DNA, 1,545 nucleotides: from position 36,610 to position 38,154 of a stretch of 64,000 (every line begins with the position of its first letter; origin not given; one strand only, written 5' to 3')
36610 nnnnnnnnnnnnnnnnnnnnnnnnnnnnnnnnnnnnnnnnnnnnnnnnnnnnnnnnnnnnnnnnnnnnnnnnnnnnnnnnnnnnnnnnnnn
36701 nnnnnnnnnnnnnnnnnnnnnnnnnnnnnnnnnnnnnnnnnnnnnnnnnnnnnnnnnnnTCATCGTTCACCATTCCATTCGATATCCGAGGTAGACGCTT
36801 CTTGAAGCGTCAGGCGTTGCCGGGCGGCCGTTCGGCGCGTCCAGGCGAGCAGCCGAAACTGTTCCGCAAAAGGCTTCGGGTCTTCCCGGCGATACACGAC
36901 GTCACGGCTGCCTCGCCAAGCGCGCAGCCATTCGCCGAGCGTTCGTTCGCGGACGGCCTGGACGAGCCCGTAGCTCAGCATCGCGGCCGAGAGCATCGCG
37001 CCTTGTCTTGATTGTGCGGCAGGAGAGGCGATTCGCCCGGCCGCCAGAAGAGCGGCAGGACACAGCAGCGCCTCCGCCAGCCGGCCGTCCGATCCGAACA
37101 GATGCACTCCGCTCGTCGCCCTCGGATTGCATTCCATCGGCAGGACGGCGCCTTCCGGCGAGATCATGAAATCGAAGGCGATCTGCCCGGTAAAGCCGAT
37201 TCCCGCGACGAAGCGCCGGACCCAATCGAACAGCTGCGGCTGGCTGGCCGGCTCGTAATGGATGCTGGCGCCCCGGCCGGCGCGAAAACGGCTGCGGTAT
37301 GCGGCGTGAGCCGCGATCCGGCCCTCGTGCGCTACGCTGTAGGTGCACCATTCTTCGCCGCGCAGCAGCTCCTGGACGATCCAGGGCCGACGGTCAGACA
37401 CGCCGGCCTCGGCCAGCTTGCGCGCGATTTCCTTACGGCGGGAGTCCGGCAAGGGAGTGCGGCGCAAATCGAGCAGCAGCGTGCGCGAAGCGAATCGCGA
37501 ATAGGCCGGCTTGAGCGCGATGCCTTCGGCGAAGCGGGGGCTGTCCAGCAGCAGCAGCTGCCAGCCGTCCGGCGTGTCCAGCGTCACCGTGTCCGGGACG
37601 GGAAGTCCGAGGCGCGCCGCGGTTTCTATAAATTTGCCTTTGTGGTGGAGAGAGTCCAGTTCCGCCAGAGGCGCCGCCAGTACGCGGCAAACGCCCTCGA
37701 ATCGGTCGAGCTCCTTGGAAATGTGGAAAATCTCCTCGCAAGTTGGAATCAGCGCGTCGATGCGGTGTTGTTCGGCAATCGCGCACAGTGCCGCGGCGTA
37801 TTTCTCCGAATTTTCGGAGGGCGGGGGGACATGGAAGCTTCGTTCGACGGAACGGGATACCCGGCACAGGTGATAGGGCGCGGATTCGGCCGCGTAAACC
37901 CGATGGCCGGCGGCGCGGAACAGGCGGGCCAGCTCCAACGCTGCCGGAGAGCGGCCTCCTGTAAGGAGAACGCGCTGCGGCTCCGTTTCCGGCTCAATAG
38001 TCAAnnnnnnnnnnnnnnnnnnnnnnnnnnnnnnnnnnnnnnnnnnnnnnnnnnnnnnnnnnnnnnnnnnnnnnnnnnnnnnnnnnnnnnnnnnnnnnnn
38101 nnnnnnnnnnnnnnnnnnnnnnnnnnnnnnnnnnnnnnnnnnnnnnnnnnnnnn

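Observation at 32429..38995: Tightly coupled six-gene operon (KASIII-like, ATP-grasp, NAD-epimerase, MBL hydrolase, F390-synthetase-like acyl-AMP ligase, acyltransferase-like): uncharacterised acyl/aminoacyl small-molecule or envelope-modification pathway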

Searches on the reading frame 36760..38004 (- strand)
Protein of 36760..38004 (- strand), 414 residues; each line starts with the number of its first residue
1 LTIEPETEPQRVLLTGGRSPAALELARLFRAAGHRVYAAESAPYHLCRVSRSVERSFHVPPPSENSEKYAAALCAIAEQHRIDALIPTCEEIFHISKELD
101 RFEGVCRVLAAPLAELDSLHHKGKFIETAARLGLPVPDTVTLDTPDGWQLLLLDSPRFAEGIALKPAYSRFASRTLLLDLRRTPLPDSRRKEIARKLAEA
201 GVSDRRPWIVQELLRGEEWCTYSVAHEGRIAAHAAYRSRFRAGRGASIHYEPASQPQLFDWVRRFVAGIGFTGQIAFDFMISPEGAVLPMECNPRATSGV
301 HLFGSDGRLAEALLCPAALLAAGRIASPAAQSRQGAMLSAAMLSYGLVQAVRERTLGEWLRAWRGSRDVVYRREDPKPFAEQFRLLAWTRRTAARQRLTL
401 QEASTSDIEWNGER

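Call 6: search_protein_families(library=pfam, proteins=[window:36760-38004:-], max_evalue=0.01)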
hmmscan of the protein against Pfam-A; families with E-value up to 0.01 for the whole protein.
window:36760-38004:- (414 aa): 1 family
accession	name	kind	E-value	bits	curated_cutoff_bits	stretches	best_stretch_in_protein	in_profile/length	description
PF15632.11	ATPgrasp_Ter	-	0.0035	17.5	29.1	1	206-302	3-92/131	ATP-grasp in the biosynthetic pathway with Ter operon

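Call 7: search_protein_families(library=ncbifam, proteins=[window:36760-38004:-], max_evalue=0.01)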
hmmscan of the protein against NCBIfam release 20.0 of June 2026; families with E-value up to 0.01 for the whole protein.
window:36760-38004:- (414 aa): 6 families
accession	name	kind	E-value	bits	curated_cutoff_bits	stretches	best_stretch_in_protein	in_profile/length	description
NF005315.0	PRK06849.1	equivalog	8.2e-109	364.1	406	1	8-413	3-385/389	hypothetical protein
NF009405.0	PRK12767.1-4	equivalog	1.9e-08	33.7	390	1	32-300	25-270/320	carbamoyl phosphate synthase-like protein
NF009402.0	PRK12767.1-1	equivalog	1.1e-05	24.4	218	1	11-144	4-139/329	carbamoyl phosphate synthase-like protein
NF009406.0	PRK12767.1-5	equivalog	0.00073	18.7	271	1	203-299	178-274/327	carbamoyl phosphate synthase-like protein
NF009404.0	PRK12767.1-3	equivalog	0.0011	17.9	316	1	62-300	50-288/344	carbamoyl phosphate synthase-like protein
TIGR04187.1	GRASP_SAV_5884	subfamily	0.0043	16.3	350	0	231-295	225-289/312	ATP-grasp ribosomal peptide maturase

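Call 31: search_solved_structures(query=window:36760-38004:-, max_evalue=1)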
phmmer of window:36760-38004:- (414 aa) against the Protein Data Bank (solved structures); distinct sequences matched with E-value up to 1: 2.
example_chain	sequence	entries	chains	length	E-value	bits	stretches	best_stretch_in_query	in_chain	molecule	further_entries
3wvq_A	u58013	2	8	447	0.081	15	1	266-307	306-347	PGM1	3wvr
5ig9_A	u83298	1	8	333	0.6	12.1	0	111-149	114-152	ATP grasp ligase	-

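Call 60: find_homologous_proteins(query=window:36760-38004:-, max_evalue=0.00001)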
Query window:36760-38004:- (414 aa): 1195 proteins with E <= 0.00001 among 8000 candidates; the best 120 are listed.
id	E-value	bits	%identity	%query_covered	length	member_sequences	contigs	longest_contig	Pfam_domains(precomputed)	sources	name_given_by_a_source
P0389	5.7e-260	880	95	100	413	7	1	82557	-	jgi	-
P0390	2.0e-221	753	83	100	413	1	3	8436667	-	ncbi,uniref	ncbi:ATP-grasp domain-containing protein [Cohnella cellulosilytica]|uniref:ATP-grasp domain-containi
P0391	8.6e-218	741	81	100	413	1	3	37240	-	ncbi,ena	-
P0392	2.3e-211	720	79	98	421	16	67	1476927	-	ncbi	-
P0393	6.5e-188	643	70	100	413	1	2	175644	-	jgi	-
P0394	6.7e-187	639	70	100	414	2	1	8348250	-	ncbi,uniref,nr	ncbi:ATP-grasp domain-containing protein [Cohnella herbarum]|uniref:ATP-grasp domain-containing prot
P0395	9.9e-185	632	69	100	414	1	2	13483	-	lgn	-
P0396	1.9e-184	631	69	100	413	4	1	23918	-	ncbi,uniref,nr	ncbi:ATP-grasp domain-containing protein [Cohnella xylanilytica]|uniref:ATP-grasp domain-containing 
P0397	3.6e-184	630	69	100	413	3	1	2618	-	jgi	-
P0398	2.3e-183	628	69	100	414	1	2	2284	-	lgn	-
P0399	6.8e-181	620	68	100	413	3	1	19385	-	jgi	-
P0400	1.4e-178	612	67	100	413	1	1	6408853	-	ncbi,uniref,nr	ncbi:ATP-grasp domain-containing protein [Cohnella cholangitidis]|uniref:ATP-grasp domain-containing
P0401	5.3e-177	607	66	100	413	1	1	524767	-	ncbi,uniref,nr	ncbi:ATP-grasp domain-containing protein [Cohnella terricola]|uniref:ATP-grasp domain-containing pro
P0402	1.7e-176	605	67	100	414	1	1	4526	-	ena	-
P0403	3.0e-174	598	67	100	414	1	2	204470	-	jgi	-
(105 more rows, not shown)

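Call 68: predict_structure(alignment_id=A3)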
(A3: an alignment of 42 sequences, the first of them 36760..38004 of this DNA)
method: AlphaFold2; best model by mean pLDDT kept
length: 414 residues; sequences in the alignment: 42
mean_pLDDT: 92.8   pTM: 0.91
mean pLDDT of the five models: 92.8, 92.8, 92.5, 92.5, 92.1
residues with pLDDT >= 90: 340; 70-90: 62; 50-70: 7; < 50: 5
segments of 3 or more residues with pLDDT < 50: 1-5
pLDDT, mean of each block of 10 residues (from residue 1): 60 96 97 98 97 98 95 98 96 96 97 96 98 97 92 83 90 85 87 93 92 95 98 95 87 96 98 97 96 92 93 96 93 84 89 93 94 96 95 94 90 72
secondary structure, 60 per line:
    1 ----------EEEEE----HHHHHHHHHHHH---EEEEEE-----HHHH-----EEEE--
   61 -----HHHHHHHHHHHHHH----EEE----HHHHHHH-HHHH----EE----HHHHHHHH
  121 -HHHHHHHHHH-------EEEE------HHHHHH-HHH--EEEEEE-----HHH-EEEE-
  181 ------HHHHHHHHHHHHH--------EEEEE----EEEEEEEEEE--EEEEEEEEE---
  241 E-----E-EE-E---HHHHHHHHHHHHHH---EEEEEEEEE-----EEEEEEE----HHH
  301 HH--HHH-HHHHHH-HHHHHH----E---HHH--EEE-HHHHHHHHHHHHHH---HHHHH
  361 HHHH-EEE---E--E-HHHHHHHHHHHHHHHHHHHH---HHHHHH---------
elements in order: E11-15 H20-31 E35-40 H46-49 E55-58 H66-79 E84-86 H91-97 H99-102 H113-120 H122-131 E139-142 H149-154 E161-166 E176-179 H187-199 E208-212 E217-226 E229-237 H256-269 E273-281 E287-293 H298-302 H309-314 H316-321 E335-337 H339-352 H356-364 E366-368 H377-396 H400-405

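Call 70: fold_search(model_id=the predicted structure, library=pdb)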
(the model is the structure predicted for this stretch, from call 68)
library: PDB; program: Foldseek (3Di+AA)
matches with E <= 10: 1962; with E <= 0.001: 497
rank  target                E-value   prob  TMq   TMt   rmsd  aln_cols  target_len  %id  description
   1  3vot_B                6.3e-16  1.00  0.52  0.54   4.6       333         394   14  Crystal structure of L-amino acid ligase from Bacillus licheniformis (released 2012-11-07)
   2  2pn1                  1.0e-15  1.00  0.54  0.70   4.9       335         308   19  Crystal structure of carbamoylphosphate synthase large subunit (split gene in MJ) (ZP_00538348.1) from Exiguobacterium s (released 2007-05-08)
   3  4wd3_A                2.3e-15  1.00  0.49  0.51   5.7       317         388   13  Crystal structure of an L-amino acid ligase RizA (released 2015-09-09)
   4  10bm_C                3.0e-15  1.00  0.52  0.55   4.0       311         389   16  Crystal structure of Phosphoribosylaminoimidazole carboxylase from Burkholderia xenovorans (AMP, ADP and sulfate compl (released 2026-01-21)
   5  5vyz_A                4.2e-15  1.00  0.53  0.21   4.5       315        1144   14  Crystal structure of Lactococcus lactis pyruvate carboxylase in complex with cyclic-di-AMP (released 2017-08-16)
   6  9zok_C                4.5e-15  1.00  0.53  0.56   3.9       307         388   16  Crystal structure of Phosphoribosylaminoimidazole carboxylase from Burkholderia xenovorans (ADP complex) (released 2025-12-24)
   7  4ffr                  5.0e-15  1.00  0.52  0.61   4.6       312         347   17  SeMet-labeled PylC (remote) (released 2012-09-19)
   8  4ffl                  5.0e-15  1.00  0.54  0.62   4.5       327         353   17  PylC in complex with L-lysine (released 2012-09-19)
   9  4izo                  5.0e-15  1.00  0.53  0.58   4.3       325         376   14  Crystal structure of kinase Phosphoribosylaminoimidazole carboxylase, ATPase subunit from Burkholderia thailandensis (released 2013-02-27)
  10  2v58_A                6.4e-15  1.00  0.54  0.51   4.2       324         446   16  CRYSTAL STRUCTURE OF BIOTIN CARBOXYLASE FROM E.COLI IN COMPLEX WITH POTENT INHIBITOR 1 (released 2009-01-13)
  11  7zz4                  6.8e-15  1.00  0.55  0.50   4.1       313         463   15  Cryo-EM structure of "BC closed" conformation of Lactococcus lactis pyruvate carboxylase with acetyl-CoA (released 2022-10-12)
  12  9zoi_C                8.1e-15  1.00  0.51  0.54   4.1       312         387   16  Crystal structure of Phosphoribosylaminoimidazole carboxylase from Burkholderia xenovorans (ATP complex) (released 2025-12-24)
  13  10bm_D                9.7e-15  1.00  0.52  0.56   3.9       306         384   16  Crystal structure of Phosphoribosylaminoimidazole carboxylase from Burkholderia xenovorans (AMP, ADP and sulfate compl (released 2026-01-21)
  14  5vyz_D                9.7e-15  1.00  0.53  0.21   4.5       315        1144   14  Crystal structure of Lactococcus lactis pyruvate carboxylase in complex with cyclic-di-AMP (released 2017-08-16)
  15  10bm_A                1.0e-14  1.00  0.52  0.55   4.1       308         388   16  Crystal structure of Phosphoribosylaminoimidazole carboxylase from Burkholderia xenovorans (AMP, ADP and sulfate compl (released 2026-01-21)
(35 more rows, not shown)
